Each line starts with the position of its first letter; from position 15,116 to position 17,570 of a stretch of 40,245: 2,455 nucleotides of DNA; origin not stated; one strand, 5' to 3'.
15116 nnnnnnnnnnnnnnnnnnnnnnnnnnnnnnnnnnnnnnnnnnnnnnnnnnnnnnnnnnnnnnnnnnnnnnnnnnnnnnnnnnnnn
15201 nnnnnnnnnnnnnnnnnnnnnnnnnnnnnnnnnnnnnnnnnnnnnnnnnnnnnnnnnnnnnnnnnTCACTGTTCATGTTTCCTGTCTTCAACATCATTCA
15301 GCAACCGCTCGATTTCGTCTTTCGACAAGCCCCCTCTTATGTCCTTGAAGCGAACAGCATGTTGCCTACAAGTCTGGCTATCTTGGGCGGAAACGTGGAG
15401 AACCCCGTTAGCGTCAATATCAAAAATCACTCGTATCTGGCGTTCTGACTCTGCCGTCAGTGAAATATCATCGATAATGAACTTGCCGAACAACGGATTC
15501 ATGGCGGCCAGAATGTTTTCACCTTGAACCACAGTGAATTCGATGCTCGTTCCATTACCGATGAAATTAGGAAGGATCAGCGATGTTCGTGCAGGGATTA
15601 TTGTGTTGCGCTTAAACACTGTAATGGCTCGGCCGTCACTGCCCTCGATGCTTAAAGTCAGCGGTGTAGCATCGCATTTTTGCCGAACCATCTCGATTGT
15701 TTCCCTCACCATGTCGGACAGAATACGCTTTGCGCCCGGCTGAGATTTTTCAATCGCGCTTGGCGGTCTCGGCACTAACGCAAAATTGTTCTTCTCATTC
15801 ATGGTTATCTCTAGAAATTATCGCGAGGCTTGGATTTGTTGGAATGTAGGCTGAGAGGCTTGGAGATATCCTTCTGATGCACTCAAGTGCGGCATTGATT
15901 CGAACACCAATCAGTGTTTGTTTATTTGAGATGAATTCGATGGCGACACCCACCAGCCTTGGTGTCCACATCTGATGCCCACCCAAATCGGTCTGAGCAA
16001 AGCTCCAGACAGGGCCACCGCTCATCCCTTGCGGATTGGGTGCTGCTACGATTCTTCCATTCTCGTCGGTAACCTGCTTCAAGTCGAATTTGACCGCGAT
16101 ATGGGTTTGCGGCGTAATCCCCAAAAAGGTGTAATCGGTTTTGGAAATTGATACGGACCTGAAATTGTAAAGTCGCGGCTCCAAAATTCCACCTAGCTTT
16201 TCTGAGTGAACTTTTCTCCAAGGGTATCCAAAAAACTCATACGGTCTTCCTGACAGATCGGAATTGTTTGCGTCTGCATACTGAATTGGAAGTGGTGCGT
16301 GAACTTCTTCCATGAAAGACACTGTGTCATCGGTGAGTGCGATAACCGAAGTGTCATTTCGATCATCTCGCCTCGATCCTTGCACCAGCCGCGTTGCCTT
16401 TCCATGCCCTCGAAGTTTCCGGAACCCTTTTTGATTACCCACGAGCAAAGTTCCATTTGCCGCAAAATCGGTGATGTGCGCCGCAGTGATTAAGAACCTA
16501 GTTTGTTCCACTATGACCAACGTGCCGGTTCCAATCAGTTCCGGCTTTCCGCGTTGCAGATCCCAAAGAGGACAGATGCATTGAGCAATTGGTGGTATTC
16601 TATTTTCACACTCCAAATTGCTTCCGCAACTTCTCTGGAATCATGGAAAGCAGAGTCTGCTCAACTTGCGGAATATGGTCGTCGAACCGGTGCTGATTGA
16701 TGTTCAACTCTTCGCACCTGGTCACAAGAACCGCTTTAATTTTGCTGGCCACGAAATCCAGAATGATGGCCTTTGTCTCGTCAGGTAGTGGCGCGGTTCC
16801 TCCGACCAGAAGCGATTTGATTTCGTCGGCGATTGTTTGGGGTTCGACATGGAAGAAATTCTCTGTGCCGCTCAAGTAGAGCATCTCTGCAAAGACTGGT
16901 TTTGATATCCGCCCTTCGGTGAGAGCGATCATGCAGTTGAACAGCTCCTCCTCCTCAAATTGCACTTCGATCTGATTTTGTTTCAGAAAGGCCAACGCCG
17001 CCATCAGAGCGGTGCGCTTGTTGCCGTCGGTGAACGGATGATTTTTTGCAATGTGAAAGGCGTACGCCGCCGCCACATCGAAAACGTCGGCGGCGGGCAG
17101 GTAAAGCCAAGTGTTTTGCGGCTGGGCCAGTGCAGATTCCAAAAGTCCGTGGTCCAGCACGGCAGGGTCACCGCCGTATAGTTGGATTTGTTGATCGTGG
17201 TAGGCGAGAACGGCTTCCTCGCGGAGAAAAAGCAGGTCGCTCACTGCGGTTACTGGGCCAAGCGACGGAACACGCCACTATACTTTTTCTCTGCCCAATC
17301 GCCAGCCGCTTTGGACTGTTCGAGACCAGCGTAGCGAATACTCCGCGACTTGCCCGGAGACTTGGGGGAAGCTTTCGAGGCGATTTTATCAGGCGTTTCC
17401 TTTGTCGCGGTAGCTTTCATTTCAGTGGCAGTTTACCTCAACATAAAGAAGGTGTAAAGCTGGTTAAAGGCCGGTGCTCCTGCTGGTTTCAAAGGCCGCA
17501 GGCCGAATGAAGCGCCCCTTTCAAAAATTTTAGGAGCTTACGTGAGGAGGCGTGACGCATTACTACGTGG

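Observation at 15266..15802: Hsp70 substrate-binding domain encoded alone, without the ATPase domain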

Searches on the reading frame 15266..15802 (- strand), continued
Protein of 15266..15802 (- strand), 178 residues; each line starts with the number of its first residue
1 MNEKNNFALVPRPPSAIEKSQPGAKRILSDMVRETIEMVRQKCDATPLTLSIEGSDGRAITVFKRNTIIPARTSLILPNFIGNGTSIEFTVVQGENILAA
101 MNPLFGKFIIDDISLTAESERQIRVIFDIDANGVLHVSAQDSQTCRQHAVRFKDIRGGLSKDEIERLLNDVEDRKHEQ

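Call 53: search_protein_families(library=pfam, proteins=[L002:511-1278:+], max_evalue=10)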
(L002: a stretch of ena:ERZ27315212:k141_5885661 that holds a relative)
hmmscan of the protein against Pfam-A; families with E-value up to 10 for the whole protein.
L002:511-1278:+ (255 aa): 1 family
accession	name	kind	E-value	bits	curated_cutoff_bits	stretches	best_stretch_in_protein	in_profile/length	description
PF25195.1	DPC2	-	0.16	12.9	70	1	44-110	13-76/105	Diatom pyrenoid component 2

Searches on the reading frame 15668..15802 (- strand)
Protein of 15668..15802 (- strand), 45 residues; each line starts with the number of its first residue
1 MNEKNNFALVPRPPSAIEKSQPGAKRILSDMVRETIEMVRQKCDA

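Call 17: find_homologous_proteins(query=A2, max_evalue=0.001)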
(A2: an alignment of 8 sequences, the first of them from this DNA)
Query A2 (8 sequences) (45 aa, profile of the alignment): 14 proteins with E <= 0.001 among 24 candidates.
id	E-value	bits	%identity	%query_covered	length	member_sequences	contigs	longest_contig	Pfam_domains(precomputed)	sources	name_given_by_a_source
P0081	4.3e-25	105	68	98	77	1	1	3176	-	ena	-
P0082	3.8e-20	89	60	93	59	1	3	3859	-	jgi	jgi:hypothetical protein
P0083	4.9e-20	89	58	96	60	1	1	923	-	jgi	-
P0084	5.6e-19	85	63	96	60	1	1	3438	-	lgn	-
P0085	6.9e-19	85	61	91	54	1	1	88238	-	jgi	jgi:hypothetical protein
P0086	9.0e-19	84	61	98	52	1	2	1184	-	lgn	-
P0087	1.2e-18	84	63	96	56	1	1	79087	-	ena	-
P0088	1.4e-17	81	55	98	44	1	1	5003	-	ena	-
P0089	4.3e-17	79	55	84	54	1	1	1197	-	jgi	jgi:hypothetical protein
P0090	2.1e-16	77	54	91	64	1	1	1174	-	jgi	jgi:hypothetical protein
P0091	9.5e-13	65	69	71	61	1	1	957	-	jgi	-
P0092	3.8e-12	63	58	89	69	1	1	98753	-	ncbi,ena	-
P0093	1.1e-11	62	48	93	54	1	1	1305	-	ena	-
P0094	2.3e-10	58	61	62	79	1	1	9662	-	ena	-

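Call 19: find_encoding_contigs(protein=P0085, flank=8000, max_places=3)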
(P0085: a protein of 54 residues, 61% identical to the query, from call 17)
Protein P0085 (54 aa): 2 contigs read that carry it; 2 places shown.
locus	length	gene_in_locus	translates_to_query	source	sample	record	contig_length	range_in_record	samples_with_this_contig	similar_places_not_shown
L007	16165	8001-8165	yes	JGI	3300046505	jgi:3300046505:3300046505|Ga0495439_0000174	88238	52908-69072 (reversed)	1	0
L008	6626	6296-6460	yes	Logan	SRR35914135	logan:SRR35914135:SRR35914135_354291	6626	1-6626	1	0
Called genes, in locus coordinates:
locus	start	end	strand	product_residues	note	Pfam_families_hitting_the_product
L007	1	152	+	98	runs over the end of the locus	PF03992:ABM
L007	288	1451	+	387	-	PF00465:Fe-ADH, PF13685:Fe-ADH_2, PF25137:ADH_Fe_C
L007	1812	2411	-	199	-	-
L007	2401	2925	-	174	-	PF04542:Sigma70_r2, PF07638:Sigma70_ECF (weak), PF08281:Sigma70_r4_2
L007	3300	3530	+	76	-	PF16277:DUF4926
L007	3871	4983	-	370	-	-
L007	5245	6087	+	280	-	-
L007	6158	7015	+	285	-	PF11185:DUF2971 (weak)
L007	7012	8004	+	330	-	PF00072:Response_reg (weak)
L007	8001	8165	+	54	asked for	-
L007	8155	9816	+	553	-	PF00929:RNase_T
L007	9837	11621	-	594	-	PF14716:HHH_8, PF14520:HHH_5, PF14791:DNA_pol_B_thumb, PF02811:PHP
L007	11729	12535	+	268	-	PF08543:Phos_pyr_kin, PF00294:PfkB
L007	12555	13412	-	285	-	-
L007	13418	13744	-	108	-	-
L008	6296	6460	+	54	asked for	-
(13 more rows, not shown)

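Call 20: find_encoding_contigs(protein=P0092, flank=8000, max_places=3)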
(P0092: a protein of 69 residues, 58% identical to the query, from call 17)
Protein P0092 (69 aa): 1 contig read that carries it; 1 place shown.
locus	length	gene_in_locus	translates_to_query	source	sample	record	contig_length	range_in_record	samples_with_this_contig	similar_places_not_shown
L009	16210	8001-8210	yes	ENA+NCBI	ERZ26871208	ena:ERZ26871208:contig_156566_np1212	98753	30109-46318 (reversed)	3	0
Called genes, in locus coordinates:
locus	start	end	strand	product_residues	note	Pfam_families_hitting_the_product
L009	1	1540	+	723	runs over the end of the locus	PF00122:E1-E2_ATPase, PF00702:Hydrolase, PF08282:Hydrolase_3 (faint)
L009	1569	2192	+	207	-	PF02669:KdpC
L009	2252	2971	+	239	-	PF00072:Response_reg, PF00486:Trans_reg_C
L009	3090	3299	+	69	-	-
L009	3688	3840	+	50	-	-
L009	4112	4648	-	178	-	-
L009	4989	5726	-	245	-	PF07998:Peptidase_M54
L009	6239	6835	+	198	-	-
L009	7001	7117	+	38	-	-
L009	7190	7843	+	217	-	PF11185:DUF2971 (faint)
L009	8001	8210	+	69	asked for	-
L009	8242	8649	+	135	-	PF13340:DUF4096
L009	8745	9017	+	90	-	-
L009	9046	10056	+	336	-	PF01609:DDE_Tnp_1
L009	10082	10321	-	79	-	-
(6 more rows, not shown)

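Call 23: find_related_loci(query=A2, collection=genome_contigs, flank=10000)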
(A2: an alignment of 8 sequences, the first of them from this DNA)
Query A2 (45 aa) in genome_contigs; peptide patterns used: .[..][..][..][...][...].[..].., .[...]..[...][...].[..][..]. (x = any residue, [..] = any of these).
58 stretches matched a pattern; 14 encode a relative of the query (tblastn E <= 1e-3); 14 distinct loci.
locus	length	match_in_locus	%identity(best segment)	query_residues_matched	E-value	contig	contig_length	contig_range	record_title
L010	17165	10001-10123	68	1-41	7e-17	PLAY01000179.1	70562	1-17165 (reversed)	MAG: Limisphaerales bacterium isolate bog_1418 73.20111000_S2D.10_contig_599, whole genome shotgun sequence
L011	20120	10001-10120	65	1-40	4e-16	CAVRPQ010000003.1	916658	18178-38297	MAG: uncultured bacterium isolate MFD03044.bin.1.155 genome assembly, contig: contig_17507, whole genome shotgun sequenc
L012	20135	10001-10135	62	1-45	3e-16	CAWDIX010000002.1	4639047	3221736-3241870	MAG: uncultured Verrucomicrobiae bacterium isolate MFD06435.bin.2.9 genome assembly, contig: contig_20627, whole genome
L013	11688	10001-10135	53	1-45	4e-15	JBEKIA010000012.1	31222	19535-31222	MAG: Verrucomicrobiota bacterium isolate SPRUCE 28 SPRUCE_28_12, whole genome shotgun sequence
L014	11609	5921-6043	63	1-41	5e-15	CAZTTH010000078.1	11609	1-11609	MAG TPA_asm: uncultured Lentisphaerales bacterium isolate SRP237561_co1_66 genome assembly, contig: NODE_10472_length_11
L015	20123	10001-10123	59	1-41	9e-15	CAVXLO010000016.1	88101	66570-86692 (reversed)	MAG: uncultured Verrucomicrobiae bacterium isolate MFD02416.bin.2.131 genome assembly, contig: contig_18551, whole genom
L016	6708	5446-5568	63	1-41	9e-15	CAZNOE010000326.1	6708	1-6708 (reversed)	MAG TPA_asm: uncultured Bifidobacteriaceae bacterium isolate SRP119689_co1_68 genome assembly, contig: NODE_18626_length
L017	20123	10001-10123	61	1-41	2e-14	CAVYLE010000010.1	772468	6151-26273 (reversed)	MAG: uncultured Verrucomicrobiae bacterium isolate MFD01476.bin.1.197 genome assembly, contig: contig_33212, whole genom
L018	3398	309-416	67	1-36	1e-13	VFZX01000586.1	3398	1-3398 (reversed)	MAG: Acidobacteria bacterium isolate K_Offshore_80m_m2_003 K_Offshore_80m_m2_003_Ga0194132_10046185, whole genome shotgu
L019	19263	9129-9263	51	1-45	2e-12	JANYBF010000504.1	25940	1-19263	MAG: Verrucomicrobia bacterium isolate GL140_5_metabat_486 GL140_5_k141_1917732, whole genome shotgun sequence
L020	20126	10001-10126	57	1-42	2e-12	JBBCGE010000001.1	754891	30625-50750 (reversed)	MAG: Limisphaerales bacterium isolate bin.6 s10953.ctg010975l, whole genome shotgun sequence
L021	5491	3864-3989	55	1-42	4e-12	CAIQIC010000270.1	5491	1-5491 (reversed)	MAG: uncultured Lentisphaerae bacterium isolate AlinenSedimentsCore2_bin-2051 genome assembly, contig: bin-2051:270/573,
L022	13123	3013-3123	51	2-38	1e-10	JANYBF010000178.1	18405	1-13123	MAG: Verrucomicrobia bacterium isolate GL140_5_metabat_486 GL140_5_k141_3245797, whole genome shotgun sequence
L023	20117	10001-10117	49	1-39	7e-10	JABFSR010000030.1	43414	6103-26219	MAG: Verrucomicrobia bacterium isolate WB-IL-17 seq_330, whole genome shotgun sequence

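Call 29: search_protein_representatives(alignment_id=A3)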
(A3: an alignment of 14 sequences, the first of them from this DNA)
Query: 14 sequences, 45 profile positions. Proteins with E-value up to 0.001 (for the whole library): 485; up to 1e-10: 370; up to 1e-30: 0. The best 150 are listed.
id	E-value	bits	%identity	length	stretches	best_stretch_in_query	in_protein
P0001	1.7e-23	98.0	-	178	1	1-45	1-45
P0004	7.7e-23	95.8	-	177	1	1-44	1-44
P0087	9.7e-23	95.5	-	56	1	1-44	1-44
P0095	1.3e-22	95.1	-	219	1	1-44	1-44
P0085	1.4e-22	95.0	-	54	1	1-44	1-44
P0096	2.8e-22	94.0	-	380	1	1-44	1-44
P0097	9.0e-22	92.4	-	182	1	1-44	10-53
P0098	9.1e-22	92.4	-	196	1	1-44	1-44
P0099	1.3e-21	91.9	-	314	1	1-43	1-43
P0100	2.3e-21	91.1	-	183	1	1-42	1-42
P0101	3.2e-21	90.7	-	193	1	1-43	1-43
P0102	3.6e-21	90.5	-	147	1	1-40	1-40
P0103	4.8e-21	90.1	-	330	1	1-42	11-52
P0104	6.5e-21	89.7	-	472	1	1-43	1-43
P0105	7.2e-21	89.5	-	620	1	1-43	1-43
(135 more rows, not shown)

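Call 53: search_protein_families(library=pfam, proteins=[window:15668-15802:-, L019:9132-9767:+], max_evalue=10)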
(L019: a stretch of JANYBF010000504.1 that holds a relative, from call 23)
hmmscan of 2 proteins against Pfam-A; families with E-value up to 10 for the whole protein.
seq(45 aa): 0 families

L019:9132-9767:+ (211 aa): 1 family
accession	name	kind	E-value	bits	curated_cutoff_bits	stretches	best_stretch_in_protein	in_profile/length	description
PF00359.27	PTS_EIIA_2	-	1.9e-18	67.3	27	1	55-200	2-142/144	Phosphoenolpyruvate-dependent sugar phosphotransferase system, EIIA 2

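Call 72: search_protein_families(library=pfam, proteins=[L011:10001-10573:+, L015:10001-10546:+], max_evalue=0.001)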
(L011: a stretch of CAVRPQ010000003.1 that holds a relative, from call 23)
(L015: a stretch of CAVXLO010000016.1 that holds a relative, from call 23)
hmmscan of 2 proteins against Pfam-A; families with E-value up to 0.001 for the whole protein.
L011:10001-10573:+ (190 aa): 0 families

L015:10001-10546:+ (181 aa): 0 families

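Call 75: find_related_loci(query=A3, collection=viral_contigs, flank=6000)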
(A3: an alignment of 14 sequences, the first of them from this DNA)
Query A3 (45 aa) in viral_contigs; peptide patterns used: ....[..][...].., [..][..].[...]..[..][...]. (x = any residue, [..] = any of these).
60 stretches matched a pattern, but none encodes a relative of the query by tblastn (E <= 1e-3).

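Call 85: search_solved_structures(query=A3, max_evalue=10, show_alignments=2)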
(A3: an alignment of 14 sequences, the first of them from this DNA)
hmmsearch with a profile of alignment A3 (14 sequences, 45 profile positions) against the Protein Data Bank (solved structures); distinct sequences matched with E-value up to 10: 1.
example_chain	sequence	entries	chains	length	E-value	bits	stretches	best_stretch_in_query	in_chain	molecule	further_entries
8e4y_A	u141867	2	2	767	1.3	11.9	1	14-33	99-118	Glycerol-3-phosphate acyltransferase 1, mitochondrial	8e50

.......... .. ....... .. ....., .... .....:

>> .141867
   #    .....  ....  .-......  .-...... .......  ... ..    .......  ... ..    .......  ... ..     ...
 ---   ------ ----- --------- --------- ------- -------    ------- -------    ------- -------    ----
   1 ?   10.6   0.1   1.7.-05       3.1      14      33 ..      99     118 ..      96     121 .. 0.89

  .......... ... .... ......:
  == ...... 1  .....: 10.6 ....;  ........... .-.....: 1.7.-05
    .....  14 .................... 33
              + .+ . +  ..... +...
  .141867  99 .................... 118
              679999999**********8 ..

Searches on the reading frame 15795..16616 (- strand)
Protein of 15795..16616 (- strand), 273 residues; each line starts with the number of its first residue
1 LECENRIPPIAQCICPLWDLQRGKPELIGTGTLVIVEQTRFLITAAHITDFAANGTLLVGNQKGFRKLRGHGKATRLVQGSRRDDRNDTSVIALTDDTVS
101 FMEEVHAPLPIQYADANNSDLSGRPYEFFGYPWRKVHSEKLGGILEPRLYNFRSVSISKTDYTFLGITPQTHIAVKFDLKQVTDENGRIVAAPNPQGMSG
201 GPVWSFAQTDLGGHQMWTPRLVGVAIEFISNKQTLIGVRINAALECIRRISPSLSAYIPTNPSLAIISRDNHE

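Call 3: search_protein_families(library=pfam, proteins=[window:15795-16616:-], max_evalue=1)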
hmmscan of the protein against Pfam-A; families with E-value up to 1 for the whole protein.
window:15795-16616:- (273 aa): 1 family
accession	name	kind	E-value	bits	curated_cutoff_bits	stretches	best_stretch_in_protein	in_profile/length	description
PF13365.12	Trypsin_2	-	9.9e-05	23.5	27.6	1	31-207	1-137/144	Trypsin-like peptidase domain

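Call 4: search_protein_families(library=padloc, proteins=[window:15795-16616:-], max_evalue=1)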
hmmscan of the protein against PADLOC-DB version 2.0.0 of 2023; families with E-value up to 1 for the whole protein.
window:15795-16616:- (273 aa): 0 families

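Call 5: search_protein_families(library=ncbifam, proteins=[window:15795-16616:-], max_evalue=1)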
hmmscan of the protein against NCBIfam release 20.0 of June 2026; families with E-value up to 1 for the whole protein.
window:15795-16616:- (273 aa): 0 families

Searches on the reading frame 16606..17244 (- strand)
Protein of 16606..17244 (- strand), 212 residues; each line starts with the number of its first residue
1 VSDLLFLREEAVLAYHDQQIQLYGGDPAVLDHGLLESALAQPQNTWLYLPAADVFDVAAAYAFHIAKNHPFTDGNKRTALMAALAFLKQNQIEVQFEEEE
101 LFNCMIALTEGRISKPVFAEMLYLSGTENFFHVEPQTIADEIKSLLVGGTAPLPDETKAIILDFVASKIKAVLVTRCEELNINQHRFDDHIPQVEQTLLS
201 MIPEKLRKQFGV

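Call 3: search_protein_families(library=pfam, proteins=[window:16606-17244:-], max_evalue=1)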
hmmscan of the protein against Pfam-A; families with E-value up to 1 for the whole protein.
window:16606-17244:- (212 aa): 2 families
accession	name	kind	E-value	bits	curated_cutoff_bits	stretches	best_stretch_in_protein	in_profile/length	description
PF02661.23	Fic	-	6.7e-19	69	24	1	7-87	2-93/93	Fic/DOC family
PF21609.2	Toxofilin-like_dom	-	0.17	12.4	27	1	153-205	20-69/84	Toxofilin-like domain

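Call 4: search_protein_families(library=padloc, proteins=[window:16606-17244:-], max_evalue=1)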
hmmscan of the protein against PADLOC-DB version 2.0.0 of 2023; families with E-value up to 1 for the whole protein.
window:16606-17244:- (212 aa): 7 families
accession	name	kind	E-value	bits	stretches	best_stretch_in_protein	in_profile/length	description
PDLC04965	PDC-S23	-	6.9e-09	33.5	1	58-102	249-292/327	-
PDLC04963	PDC-S23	-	1.8e-08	32.2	1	58-103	232-277/312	-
PDLC04964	PDC-S23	-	1.6e-06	25.6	1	53-103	247-297/331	-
PDLC04848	PDC-S05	-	3.1e-06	25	1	58-92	213-247/291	-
PDLC04718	PDC-M59B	-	4e-05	21.8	1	10-92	12-91/159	-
PDLC04838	PDC-S04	-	0.00017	19.5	1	43-107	118-185/209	-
PDLC04840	PDC-S04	-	0.0064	14.2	1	53-100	140-188/227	-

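Call 5: search_protein_families(library=ncbifam, proteins=[window:16606-17244:-], max_evalue=1)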
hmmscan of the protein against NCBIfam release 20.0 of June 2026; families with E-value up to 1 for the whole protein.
window:16606-17244:- (212 aa): 3 families
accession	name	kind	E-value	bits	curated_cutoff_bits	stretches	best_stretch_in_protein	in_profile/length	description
TIGR01550.1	DOC_P1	subfamily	8.4e-19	67.9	38.65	1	8-108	3-105/122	type II toxin-antitoxin system death-on-curing family toxin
NF047624.1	LIC_13076_fam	equivalog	0.021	14.7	110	1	123-210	43-129/214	LIC_13076 family protein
TIGR02613.1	mob_myst_B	hypoth_equivalog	0.033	14.1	124.4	1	51-92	105-146/186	mobile mystery protein B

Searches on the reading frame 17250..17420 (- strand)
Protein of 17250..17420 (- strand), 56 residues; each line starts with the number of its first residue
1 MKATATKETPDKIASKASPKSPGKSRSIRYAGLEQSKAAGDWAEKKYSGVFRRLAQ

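Call 53: search_protein_families(library=pfam, proteins=[window:17250-17420:-], max_evalue=10)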
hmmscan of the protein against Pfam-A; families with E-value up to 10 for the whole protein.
window:17250-17420:- (56 aa): 0 families
